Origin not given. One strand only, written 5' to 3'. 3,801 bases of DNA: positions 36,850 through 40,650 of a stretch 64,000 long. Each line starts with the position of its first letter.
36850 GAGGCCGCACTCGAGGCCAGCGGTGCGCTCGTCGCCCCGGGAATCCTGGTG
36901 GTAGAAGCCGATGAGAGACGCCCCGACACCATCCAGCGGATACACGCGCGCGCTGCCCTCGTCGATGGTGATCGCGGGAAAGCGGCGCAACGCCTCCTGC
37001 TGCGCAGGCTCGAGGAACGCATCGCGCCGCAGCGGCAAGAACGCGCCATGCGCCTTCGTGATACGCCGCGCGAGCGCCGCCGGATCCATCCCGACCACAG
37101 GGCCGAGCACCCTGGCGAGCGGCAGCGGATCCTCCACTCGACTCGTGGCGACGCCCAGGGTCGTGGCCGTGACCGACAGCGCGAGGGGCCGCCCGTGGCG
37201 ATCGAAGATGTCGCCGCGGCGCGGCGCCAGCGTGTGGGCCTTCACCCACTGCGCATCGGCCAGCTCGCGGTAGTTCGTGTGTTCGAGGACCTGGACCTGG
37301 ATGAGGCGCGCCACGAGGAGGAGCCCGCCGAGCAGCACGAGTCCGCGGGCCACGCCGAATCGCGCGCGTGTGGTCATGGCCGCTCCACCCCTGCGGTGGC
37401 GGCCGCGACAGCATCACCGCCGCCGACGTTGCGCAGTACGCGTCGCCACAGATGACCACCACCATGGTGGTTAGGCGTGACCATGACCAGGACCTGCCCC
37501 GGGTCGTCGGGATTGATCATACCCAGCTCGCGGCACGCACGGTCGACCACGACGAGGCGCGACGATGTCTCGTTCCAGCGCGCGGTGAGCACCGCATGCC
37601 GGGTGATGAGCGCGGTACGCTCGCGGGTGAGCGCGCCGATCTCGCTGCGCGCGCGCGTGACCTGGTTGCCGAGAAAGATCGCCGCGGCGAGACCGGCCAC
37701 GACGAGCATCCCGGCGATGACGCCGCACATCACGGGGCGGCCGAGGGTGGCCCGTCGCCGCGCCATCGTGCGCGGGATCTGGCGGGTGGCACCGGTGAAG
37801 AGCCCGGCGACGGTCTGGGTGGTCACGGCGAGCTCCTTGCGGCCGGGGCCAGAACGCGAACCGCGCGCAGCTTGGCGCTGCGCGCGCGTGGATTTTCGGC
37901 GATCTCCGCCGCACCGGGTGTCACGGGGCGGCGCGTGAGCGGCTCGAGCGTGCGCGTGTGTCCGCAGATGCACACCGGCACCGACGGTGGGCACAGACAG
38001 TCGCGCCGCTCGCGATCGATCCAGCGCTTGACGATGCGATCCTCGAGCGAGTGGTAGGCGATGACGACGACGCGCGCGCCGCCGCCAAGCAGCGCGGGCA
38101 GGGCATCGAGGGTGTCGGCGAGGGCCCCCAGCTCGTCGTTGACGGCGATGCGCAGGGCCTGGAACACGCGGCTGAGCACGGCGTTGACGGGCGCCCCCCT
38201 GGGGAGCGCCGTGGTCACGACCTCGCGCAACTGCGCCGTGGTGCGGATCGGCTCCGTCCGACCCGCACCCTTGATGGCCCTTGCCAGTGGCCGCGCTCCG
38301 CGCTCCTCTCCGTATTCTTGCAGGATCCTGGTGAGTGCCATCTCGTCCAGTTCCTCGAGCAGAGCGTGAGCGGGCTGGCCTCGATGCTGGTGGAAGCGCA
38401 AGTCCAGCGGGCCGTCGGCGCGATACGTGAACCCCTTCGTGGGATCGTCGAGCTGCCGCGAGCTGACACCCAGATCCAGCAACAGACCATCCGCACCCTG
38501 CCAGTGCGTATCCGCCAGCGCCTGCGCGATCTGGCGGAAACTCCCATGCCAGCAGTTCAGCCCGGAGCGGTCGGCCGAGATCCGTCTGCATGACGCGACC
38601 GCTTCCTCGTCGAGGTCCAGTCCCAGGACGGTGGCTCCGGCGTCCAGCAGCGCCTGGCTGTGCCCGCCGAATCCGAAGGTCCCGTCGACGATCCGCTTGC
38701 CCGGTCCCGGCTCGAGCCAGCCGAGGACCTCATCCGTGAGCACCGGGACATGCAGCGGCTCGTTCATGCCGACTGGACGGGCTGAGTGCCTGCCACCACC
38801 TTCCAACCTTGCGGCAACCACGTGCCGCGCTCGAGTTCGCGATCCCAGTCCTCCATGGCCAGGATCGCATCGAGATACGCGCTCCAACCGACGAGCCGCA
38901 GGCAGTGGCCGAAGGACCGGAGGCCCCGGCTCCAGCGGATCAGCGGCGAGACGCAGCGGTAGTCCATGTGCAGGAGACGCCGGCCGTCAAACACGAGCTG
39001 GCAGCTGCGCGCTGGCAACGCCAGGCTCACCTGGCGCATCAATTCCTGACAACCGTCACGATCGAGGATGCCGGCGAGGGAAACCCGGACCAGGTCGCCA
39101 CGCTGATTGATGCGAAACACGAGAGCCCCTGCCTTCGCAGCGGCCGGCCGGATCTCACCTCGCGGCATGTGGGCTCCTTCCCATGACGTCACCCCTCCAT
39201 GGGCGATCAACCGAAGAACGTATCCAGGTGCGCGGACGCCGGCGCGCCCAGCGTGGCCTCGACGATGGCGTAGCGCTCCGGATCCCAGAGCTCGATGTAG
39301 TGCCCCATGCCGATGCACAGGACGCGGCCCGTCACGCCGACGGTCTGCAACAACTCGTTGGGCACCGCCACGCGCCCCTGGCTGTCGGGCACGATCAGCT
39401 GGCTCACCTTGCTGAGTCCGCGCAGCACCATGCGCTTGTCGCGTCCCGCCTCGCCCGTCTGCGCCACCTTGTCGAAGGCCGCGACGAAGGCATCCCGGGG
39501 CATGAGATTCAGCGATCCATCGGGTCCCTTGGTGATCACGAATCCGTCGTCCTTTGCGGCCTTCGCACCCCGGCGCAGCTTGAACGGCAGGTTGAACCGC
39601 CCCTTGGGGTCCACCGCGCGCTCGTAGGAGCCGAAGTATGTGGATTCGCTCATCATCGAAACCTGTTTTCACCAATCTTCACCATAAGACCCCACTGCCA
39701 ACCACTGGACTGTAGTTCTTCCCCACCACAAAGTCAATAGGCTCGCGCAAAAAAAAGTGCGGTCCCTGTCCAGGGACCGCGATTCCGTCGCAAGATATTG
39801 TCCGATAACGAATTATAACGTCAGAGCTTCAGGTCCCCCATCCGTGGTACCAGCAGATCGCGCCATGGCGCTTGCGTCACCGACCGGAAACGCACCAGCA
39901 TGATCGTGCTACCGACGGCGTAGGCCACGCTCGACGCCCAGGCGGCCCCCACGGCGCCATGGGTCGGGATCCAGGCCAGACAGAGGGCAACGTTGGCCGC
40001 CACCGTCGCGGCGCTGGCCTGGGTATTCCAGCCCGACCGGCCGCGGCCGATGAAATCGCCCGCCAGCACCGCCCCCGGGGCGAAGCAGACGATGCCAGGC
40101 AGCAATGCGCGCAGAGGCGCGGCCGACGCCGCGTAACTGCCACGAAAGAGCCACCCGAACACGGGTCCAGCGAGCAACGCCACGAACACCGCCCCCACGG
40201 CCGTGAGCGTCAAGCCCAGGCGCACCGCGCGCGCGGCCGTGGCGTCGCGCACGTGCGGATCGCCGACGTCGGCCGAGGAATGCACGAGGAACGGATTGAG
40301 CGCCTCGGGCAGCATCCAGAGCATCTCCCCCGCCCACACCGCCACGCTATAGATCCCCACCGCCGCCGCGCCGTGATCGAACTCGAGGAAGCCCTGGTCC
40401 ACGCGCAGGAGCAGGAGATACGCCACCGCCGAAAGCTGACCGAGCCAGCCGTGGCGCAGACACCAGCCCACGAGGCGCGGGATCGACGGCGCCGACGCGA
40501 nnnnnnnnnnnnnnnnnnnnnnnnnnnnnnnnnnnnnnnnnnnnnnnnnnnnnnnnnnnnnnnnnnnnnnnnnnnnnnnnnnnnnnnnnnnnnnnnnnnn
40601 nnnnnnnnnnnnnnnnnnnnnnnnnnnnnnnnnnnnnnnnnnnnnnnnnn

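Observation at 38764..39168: STAS-domain-like gene inserted between mraZ and rsmH inside the dcw cluster, translationally coupled to rsmH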

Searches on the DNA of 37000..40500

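Call 56: search_rna_families(source=window, start=37000, end=40500, threshold=evalue, max_evalue=5)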
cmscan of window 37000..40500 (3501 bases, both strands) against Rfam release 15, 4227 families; matches with E-value up to 5: 0.
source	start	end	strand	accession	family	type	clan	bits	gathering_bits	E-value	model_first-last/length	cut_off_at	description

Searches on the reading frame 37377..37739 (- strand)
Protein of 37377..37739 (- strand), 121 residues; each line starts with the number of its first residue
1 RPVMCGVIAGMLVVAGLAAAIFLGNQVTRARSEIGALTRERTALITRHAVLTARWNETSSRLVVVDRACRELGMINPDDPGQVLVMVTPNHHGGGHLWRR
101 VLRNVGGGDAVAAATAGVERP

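Call 50: search_protein_families(library=pfam, proteins=[window:37377-37739:-], max_evalue=0.00001)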
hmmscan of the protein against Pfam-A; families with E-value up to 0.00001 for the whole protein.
window:37377-37739:- (121 aa): 0 families

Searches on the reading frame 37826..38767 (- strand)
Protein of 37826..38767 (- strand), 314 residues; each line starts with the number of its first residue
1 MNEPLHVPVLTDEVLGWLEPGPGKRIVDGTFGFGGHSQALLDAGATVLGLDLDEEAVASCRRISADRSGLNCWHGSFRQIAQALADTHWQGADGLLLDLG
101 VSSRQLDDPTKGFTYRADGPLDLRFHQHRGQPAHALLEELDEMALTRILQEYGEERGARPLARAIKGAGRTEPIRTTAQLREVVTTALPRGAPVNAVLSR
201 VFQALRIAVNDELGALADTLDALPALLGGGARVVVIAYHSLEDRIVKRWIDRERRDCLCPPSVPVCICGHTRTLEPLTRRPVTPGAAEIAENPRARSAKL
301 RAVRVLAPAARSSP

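Call 4: search_protein_families(library=ncbifam, proteins=[window:37826-38767:-], max_evalue=1)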
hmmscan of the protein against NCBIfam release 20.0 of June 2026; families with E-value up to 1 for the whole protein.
window:37826-38767:- (314 aa): 4 families
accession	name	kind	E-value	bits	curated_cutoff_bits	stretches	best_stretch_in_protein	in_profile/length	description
TIGR00006.1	TIGR00006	equivalog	1.6e-85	287.3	154.3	1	2-303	3-307/310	16S rRNA (cytosine(1402)-N(4))-methyltransferase RsmH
TIGR02021.1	BchM-ChlM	equivalog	0.013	15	158.9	1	11-63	41-95/218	magnesium protoporphyrin IX methyltransferase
NF002909.0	PRK03522.2-1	equivalog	0.066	12.4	553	1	15-70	225-279/374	23S rRNA (uracil(747)-C(5))-methyltransferase RlmC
NF009639.0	PRK13168.1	equivalog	0.12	11.2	458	1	10-98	288-377/446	23S rRNA (uracil(1939)-C(5))-methyltransferase RlmD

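Call 5: search_protein_families(library=pfam, proteins=[window:37826-38767:-], max_evalue=10)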
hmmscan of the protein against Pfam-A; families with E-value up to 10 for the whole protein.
window:37826-38767:- (314 aa): 4 families
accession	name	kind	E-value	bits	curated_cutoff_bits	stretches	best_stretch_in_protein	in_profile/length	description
PF01795.25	Methyltransf_5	-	1.4e-88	297.8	27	1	5-304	3-307/309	MraW methylase family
PF13649.12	Methyltransf_25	-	0.0078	17.3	27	1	26-80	1-58/97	Methyltransferase domain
PF08241.18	Methyltransf_11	-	0.044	14.9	21.2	1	31-80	5-54/95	Methyltransferase domain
PF10431.15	ClpB_D2-small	-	0.16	12.4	21.9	1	139-166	29-57/81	C-terminal, D2-small domain, of ClpB protein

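Call 63: search_solved_structures(query=window:37826-38767:-, max_evalue=1e-10, show_alignments=2)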
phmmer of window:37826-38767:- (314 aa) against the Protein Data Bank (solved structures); distinct sequences matched with E-value up to 1e-10: 6.
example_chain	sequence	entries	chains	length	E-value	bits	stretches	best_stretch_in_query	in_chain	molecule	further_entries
1wg8_A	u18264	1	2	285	2e-58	201.8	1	4-308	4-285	predicted S-adenosylmethionine-dependent methyltransferase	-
3tka_A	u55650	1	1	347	5.3e-55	190.5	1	5-302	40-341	Ribosomal RNA small subunit methyltransferase H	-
1m6y_A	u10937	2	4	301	6.8e-47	163.9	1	5-304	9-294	S-adenosyl-methyltransferase mraW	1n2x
7pnv_b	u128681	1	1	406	1.6e-45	159.4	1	4-250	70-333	12S rRNA N4-methylcytidine methyltransferase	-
8ipi_A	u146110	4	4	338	4.6e-45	157.9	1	5-250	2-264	12S rRNA N4-methylcytidine (m4C) methyltransferase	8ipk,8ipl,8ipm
7pnx_b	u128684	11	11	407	6.7e-45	157.3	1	4-250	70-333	12S rRNA N4-methylcytidine (m4C) methyltransferase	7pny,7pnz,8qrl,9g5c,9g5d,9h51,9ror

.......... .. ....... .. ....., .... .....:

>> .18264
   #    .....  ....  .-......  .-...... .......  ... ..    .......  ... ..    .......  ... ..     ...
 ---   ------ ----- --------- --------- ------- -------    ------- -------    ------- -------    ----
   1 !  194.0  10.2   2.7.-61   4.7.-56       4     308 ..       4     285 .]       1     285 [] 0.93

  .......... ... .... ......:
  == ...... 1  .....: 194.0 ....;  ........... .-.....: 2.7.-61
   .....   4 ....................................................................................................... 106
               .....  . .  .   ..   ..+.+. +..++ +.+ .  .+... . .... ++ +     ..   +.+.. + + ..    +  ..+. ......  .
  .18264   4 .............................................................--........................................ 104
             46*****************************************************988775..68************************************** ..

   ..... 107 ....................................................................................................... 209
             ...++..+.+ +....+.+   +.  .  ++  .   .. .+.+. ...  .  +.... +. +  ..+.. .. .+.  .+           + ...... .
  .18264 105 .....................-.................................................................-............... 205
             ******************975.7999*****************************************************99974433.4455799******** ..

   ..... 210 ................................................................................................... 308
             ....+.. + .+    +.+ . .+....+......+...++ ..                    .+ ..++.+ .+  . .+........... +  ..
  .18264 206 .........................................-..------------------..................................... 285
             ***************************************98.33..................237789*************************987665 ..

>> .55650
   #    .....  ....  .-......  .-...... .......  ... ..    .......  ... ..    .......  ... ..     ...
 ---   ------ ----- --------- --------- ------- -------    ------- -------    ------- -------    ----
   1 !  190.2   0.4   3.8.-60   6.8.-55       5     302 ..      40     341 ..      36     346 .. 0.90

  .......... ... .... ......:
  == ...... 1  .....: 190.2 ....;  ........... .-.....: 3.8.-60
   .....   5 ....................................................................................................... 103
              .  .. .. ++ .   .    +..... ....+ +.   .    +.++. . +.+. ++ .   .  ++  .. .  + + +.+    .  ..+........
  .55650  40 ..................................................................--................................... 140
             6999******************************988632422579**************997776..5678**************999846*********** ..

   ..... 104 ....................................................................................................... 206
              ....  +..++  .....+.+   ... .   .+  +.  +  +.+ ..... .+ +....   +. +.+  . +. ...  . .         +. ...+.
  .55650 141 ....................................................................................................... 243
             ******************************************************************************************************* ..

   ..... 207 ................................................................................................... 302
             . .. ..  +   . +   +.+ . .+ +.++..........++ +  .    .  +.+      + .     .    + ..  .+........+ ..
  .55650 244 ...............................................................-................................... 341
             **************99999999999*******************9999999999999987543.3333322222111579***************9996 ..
